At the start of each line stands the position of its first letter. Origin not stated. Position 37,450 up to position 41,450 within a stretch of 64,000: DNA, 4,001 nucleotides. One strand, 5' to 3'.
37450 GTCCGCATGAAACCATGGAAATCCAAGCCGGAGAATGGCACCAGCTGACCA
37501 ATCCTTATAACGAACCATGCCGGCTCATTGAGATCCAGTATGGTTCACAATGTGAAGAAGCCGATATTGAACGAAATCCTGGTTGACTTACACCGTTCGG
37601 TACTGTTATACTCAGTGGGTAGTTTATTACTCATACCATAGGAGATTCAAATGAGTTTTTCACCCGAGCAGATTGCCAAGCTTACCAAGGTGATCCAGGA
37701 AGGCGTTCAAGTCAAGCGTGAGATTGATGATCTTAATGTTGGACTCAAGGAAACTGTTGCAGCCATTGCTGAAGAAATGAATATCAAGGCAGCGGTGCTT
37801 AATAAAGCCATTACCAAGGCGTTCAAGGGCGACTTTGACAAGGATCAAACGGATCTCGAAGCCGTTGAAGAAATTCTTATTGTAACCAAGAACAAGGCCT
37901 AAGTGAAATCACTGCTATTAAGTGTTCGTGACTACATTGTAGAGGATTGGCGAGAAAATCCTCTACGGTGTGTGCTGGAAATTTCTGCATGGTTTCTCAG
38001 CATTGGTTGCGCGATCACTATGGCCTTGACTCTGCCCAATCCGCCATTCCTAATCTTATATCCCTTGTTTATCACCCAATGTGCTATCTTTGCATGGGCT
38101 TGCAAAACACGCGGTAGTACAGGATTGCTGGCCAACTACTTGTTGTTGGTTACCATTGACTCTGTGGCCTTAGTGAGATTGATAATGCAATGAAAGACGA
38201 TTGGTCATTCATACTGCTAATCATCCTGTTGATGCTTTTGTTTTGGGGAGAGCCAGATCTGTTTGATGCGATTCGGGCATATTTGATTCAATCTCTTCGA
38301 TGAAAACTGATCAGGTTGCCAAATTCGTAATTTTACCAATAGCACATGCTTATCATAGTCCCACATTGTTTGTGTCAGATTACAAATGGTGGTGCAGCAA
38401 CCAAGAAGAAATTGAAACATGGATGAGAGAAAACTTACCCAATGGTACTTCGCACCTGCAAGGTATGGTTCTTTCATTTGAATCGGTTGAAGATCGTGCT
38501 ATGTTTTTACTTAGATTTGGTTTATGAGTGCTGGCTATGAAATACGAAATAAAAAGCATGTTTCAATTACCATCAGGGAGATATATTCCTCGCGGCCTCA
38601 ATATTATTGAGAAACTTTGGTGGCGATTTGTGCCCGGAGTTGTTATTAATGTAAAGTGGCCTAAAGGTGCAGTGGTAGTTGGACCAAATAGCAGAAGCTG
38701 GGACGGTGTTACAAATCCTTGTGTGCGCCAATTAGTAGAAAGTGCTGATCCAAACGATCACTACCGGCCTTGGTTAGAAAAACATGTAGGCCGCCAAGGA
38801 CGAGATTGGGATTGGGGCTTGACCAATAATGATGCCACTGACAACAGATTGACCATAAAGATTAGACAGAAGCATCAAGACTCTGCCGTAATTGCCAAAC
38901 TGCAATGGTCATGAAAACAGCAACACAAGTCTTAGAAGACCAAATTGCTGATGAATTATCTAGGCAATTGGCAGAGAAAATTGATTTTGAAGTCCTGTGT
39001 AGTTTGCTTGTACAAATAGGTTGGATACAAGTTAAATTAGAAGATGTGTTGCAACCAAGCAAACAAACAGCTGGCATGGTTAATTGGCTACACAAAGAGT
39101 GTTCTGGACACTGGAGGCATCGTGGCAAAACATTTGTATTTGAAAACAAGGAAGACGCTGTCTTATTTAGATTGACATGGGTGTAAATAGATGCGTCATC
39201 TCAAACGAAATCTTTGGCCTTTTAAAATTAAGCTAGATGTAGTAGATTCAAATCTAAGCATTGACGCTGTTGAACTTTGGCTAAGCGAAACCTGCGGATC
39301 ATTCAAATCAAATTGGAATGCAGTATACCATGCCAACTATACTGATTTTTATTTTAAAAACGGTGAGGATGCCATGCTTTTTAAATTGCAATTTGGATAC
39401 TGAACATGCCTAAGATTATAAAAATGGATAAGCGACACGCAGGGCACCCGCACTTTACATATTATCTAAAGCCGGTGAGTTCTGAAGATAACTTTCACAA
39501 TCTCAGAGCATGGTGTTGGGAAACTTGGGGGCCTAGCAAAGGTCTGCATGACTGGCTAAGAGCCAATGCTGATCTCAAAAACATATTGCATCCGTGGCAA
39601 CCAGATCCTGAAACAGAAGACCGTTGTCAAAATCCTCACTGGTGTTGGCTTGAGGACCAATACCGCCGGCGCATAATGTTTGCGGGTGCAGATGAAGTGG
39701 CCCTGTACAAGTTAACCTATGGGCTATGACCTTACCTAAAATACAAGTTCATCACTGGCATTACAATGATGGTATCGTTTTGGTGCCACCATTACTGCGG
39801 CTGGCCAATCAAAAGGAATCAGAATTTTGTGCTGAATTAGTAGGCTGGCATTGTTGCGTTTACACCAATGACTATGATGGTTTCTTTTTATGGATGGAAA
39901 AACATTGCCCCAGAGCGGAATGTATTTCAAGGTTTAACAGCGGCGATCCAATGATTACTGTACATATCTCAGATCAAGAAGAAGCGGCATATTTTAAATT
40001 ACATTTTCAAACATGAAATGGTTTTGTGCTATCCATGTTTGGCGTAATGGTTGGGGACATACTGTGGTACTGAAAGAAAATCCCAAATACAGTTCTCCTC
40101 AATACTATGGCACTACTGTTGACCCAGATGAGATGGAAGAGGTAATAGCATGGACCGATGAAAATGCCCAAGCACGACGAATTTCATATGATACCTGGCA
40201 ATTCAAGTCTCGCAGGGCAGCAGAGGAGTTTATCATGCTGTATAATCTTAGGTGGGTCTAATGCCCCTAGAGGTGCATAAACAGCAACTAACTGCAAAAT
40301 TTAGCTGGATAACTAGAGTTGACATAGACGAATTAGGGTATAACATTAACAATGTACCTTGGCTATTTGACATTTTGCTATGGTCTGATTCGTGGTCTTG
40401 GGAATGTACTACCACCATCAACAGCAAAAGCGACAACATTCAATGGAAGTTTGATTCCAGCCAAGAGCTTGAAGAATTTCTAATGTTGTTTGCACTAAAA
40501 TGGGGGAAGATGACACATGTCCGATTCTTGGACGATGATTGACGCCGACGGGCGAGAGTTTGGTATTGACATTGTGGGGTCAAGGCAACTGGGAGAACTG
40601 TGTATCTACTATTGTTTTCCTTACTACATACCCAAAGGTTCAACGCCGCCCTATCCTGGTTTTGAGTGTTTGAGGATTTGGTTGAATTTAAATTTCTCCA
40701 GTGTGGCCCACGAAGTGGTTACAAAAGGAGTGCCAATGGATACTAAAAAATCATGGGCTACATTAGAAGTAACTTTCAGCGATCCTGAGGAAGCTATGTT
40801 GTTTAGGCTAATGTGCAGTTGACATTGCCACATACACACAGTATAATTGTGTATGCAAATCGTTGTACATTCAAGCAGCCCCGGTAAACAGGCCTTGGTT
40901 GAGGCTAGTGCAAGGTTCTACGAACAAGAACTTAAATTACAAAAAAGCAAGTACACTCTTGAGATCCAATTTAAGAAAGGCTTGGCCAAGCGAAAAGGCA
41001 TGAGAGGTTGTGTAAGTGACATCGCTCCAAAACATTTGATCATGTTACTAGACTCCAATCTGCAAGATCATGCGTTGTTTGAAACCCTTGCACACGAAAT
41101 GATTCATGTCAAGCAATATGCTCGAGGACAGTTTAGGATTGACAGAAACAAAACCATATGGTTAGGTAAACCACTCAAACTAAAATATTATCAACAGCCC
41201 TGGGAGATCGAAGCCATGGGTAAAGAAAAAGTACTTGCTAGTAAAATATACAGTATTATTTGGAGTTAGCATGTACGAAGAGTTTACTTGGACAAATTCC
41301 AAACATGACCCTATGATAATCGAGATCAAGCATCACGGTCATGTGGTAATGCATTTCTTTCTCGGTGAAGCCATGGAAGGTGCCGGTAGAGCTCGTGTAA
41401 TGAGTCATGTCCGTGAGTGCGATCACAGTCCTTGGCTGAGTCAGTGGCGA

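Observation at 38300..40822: Tandem array of nine highly diverged small paralogues with a shared C-terminal signature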

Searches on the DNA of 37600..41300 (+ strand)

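Call 5: search_dna_similar(query=window:37600-41300:+, collection=phages, mode=distant, max_rows=20)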
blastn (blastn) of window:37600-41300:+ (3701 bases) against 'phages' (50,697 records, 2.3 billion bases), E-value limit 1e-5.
No match.

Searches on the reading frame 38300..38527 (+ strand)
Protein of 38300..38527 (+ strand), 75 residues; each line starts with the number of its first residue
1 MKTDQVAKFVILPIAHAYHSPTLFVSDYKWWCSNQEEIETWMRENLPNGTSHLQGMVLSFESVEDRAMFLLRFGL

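Call 3: search_protein_families(library=pfam, proteins=[window:38300-38527:+], max_evalue=1)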
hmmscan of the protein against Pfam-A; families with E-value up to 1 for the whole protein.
window:38300-38527:+ (75 aa): 1 family
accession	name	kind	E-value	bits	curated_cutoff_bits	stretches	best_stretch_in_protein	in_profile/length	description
PF11199.13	DUF2891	-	0.1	12.1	25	1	4-66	194-256/325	Protein of unknown function (DUF2891)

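Call 4: search_protein_families(library=phrogs, proteins=[window:38300-38527:+], max_evalue=0.1)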
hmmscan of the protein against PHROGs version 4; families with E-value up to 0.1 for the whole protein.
window:38300-38527:+ (75 aa): 0 families

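Call 111: search_protein_families(library=padloc, proteins=[window:38300-38524:+], max_evalue=0.1)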
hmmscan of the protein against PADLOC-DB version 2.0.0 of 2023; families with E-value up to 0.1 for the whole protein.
window:38300-38524:+ (75 aa): 0 families

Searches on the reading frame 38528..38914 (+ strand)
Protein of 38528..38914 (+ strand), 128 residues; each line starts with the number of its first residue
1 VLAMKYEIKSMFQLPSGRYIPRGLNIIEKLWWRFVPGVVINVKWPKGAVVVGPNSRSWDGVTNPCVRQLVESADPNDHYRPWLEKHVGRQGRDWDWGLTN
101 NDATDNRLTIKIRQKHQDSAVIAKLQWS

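Call 3: search_protein_families(library=pfam, proteins=[window:38528-38914:+], max_evalue=1)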
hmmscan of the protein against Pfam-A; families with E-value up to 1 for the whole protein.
window:38528-38914:+ (128 aa): 0 families

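Call 4: search_protein_families(library=phrogs, proteins=[window:38528-38914:+], max_evalue=0.1)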
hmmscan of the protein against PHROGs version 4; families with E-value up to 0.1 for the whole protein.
window:38528-38914:+ (128 aa): 0 families

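Call 50: find_homologous_proteins(query=window:38537-38911:+, max_evalue=0.001)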
Query window:38537-38911:+ (125 aa): 619 proteins with E <= 0.001 among 620 candidates; the best 120 are listed.
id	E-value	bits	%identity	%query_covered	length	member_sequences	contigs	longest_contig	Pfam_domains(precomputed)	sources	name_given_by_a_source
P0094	2.1e-80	285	97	100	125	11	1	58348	-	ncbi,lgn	-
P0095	4.5e-73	262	94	94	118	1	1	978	-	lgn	-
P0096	6.2e-60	219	74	98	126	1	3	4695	-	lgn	-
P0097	2.3e-59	217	79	100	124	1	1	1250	-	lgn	-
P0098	3.1e-58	214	71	99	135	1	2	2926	-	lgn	-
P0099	2.9e-53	197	70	100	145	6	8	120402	-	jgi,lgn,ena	-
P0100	6.8e-53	196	65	99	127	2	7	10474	-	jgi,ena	-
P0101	1.3e-52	195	67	99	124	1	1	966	-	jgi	jgi:hypothetical protein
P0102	1.2e-51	192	65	99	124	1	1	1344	-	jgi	jgi:hypothetical protein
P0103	2.0e-51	192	65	99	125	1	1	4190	-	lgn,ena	-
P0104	2.2e-51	191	66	99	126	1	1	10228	-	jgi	jgi:hypothetical protein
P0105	3.0e-51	191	67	99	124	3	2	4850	-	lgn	-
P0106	4.5e-51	190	64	99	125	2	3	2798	-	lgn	-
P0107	5.4e-51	190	66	99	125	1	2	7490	-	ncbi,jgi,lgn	jgi:hypothetical protein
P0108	5.9e-51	190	68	99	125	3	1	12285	-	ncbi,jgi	jgi:hypothetical protein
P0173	2.0e-46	175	58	100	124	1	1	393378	-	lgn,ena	-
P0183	4.7e-46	174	66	98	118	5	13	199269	-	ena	-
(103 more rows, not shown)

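Call 61: predict_structure(alignment_id=A4)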
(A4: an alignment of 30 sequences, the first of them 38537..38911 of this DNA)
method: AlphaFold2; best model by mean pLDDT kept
length: 125 residues; sequences in the alignment: 30
mean_pLDDT: 76.4   pTM: 0.68
mean pLDDT of the five models: 76.4, 76.3, 75.1, 75.1, 74.6
residues with pLDDT >= 90: 28; 70-90: 49; 50-70: 45; < 50: 3
segments of 3 or more residues with pLDDT < 50: none
pLDDT, mean of each block of 10 residues (from residue 1): 58 64 79 88 72 60 62 86 92 73 83 94 87
secondary structure, 60 per line:
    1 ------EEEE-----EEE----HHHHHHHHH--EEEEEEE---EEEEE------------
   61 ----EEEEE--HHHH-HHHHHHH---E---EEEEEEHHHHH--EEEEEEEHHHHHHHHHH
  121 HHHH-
elements in order: E7-10 E16-18 H23-31 E34-40 E44-48 E65-69 H72-75 H77-83 E91-96 H97-101 E104-110 H111-124

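Call 89: find_encoding_contigs(protein=P0173, flank=5000, max_places=1)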
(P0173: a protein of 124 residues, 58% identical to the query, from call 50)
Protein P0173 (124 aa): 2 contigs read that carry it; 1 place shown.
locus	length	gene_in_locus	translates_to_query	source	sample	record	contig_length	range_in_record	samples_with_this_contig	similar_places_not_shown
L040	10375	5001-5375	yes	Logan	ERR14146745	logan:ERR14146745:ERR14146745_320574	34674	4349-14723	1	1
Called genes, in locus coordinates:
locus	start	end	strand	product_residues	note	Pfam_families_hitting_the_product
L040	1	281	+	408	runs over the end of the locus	PF06689:zf-C4_ClpX, PF00493:MCM (weak), PF05496:RuvB_N (weak), PF01078:Mg_chelatase (faint), PF00158:Sigma54_activat (faint), PF07724:AAA_2, PF00004:AAA, PF07728:AAA_5 (weak)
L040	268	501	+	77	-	PF01165:Ribosomal_S21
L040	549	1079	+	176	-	PF16473:Rv2179c-like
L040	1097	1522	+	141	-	-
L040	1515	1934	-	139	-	PF04304:DUF454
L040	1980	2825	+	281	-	PF00149:Metallophos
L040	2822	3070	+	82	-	-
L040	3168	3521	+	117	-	-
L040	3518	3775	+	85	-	-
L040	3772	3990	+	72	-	-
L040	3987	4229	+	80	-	-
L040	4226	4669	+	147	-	-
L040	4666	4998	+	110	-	-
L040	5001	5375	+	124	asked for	-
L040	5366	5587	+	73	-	-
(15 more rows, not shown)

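Call 90: find_encoding_contigs(protein=P0183, flank=5000, max_places=1)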
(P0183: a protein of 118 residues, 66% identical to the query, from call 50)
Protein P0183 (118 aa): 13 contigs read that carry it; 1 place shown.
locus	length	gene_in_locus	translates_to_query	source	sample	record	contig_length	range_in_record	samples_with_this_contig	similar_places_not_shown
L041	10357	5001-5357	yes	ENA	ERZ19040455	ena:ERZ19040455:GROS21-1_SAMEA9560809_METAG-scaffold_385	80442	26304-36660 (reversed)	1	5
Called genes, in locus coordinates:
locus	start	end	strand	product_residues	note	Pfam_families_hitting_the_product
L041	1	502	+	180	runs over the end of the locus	-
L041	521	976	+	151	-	PF13671:AAA_33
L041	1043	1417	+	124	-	-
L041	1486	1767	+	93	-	-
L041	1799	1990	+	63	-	-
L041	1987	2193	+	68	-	-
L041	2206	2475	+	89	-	-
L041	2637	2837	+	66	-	-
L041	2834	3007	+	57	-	-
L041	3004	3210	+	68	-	-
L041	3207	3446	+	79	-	-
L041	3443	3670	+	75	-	-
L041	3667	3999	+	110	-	-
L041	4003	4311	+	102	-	-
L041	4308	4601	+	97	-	-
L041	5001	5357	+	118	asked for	-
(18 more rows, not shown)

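Call 108: fold_search(model_id=the predicted structure, library=viral)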
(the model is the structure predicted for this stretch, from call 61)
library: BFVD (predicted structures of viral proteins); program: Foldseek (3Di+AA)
matches with E <= 10: 500; with E <= 0.001: 1
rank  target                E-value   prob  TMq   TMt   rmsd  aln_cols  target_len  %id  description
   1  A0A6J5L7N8            1.3e-07  1.00  0.60  0.62   4.2       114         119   32  Uncharacterized protein [uncultured Caudovirales phage]
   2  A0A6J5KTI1            1.7e-02  0.99  0.38  0.53   6.8        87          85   18  Uncharacterized protein [uncultured Caudovirales phage]
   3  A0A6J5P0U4            3.0e-01  0.51  0.30  0.53   9.4        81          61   21  Uncharacterized protein [uncultured Caudovirales phage]
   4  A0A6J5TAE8            4.1e-01  0.06  0.20  0.19  21.4       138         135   17  Uncharacterized protein [uncultured Caudovirales phage]
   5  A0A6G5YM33            4.4e-01  0.08  0.20  0.22  13.0       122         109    9  (no name in the UniProt tables at hand)
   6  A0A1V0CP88            7.6e-01  0.11  0.31  0.28  13.1       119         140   10  (no name in the UniProt tables at hand)
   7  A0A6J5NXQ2            7.6e-01  0.60  0.35  0.48   8.1        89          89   15  Uncharacterized protein [uncultured Caudovirales phage]
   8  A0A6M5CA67            8.1e-01  0.06  0.20  0.22  13.8       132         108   13  (no name in the UniProt tables at hand)
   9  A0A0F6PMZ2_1          8.6e-01  0.02  0.10  0.02  13.6        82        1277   24  Replicase polyprotein 1ab [Bovine nidovirus TCH5]
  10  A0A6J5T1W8            8.6e-01  0.30  0.35  0.54   6.4        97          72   13  Uncharacterized protein [uncultured Caudovirales phage]
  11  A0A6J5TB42            9.1e-01  0.13  0.27  0.34  12.1        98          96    9  Uncharacterized protein [uncultured Caudovirales phage]
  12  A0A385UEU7            9.7e-01  0.02  0.11  0.04  14.7       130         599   14  Portal protein [Microbacterium phage OneinaGillian]
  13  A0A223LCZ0            1.0e+00  0.06  0.19  0.16  15.0        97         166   12  Uncharacterized protein [Bacillus phage PBS1]
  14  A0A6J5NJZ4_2          1.0e+00  0.08  0.22  0.06  10.4       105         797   17  Large polyvalent protein associated domain-containing protein [uncultured Caudovirales phage]
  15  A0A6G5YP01            1.1e+00  0.06  0.22  0.23  13.9       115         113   12  (no name in the UniProt tables at hand)
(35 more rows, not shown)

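Call 110: search_protein_families(library=ncbifam, proteins=[window:38537-38911:+], max_evalue=0.1)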
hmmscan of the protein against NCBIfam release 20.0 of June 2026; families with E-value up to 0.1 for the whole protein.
window:38537-38911:+ (125 aa): 0 families

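Call 111: search_protein_families(library=padloc, proteins=[window:38537-38911:+], max_evalue=0.1)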
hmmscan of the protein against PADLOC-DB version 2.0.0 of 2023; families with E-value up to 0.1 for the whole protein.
window:38537-38911:+ (125 aa): 0 families

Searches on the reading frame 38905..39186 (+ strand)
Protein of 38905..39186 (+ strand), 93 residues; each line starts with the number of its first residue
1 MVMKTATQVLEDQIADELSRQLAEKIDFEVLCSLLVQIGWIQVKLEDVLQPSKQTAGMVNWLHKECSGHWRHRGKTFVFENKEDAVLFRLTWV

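Call 3: search_protein_families(library=pfam, proteins=[window:38905-39186:+], max_evalue=1)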
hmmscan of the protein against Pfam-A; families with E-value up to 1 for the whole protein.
window:38905-39186:+ (93 aa): 1 family
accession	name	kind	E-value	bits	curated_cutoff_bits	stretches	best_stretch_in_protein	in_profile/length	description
PF24576.1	IR75A_N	-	0.08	12.9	27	1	3-73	102-169/199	Ionotropic receptor 75a N-terminal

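Call 4: search_protein_families(library=phrogs, proteins=[window:38905-39186:+], max_evalue=0.1)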
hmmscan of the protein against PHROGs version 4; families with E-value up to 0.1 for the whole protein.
window:38905-39186:+ (93 aa): 0 families

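Call 72: search_solved_structures(query=A5, max_evalue=1, show_alignments=2)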
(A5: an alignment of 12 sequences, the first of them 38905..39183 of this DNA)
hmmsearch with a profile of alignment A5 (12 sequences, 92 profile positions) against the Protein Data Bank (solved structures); distinct sequences matched with E-value up to 1: 0.

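Call 73: search_protein_families(library=pfam, alignment_id=A5, max_evalue=0.01)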
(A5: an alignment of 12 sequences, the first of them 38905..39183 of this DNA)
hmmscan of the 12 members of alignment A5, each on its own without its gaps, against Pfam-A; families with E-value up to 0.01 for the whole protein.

A. member 1, window:38905-39183:+ (93 aa): 0 families

B. families by the number of members that match (of 12 scanned): 1 family
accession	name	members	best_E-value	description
PF07068.17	Gp23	2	2.3e-05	Major capsid protein Gp23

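Call 110: search_protein_families(library=ncbifam, proteins=[window:38905-39183:+], max_evalue=0.1)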
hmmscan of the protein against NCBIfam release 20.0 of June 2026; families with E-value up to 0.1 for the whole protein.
window:38905-39183:+ (93 aa): 0 families

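Call 111: search_protein_families(library=padloc, proteins=[window:38905-39183:+], max_evalue=0.1)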
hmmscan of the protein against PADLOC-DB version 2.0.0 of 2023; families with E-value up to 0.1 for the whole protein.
window:38905-39183:+ (93 aa): 0 families
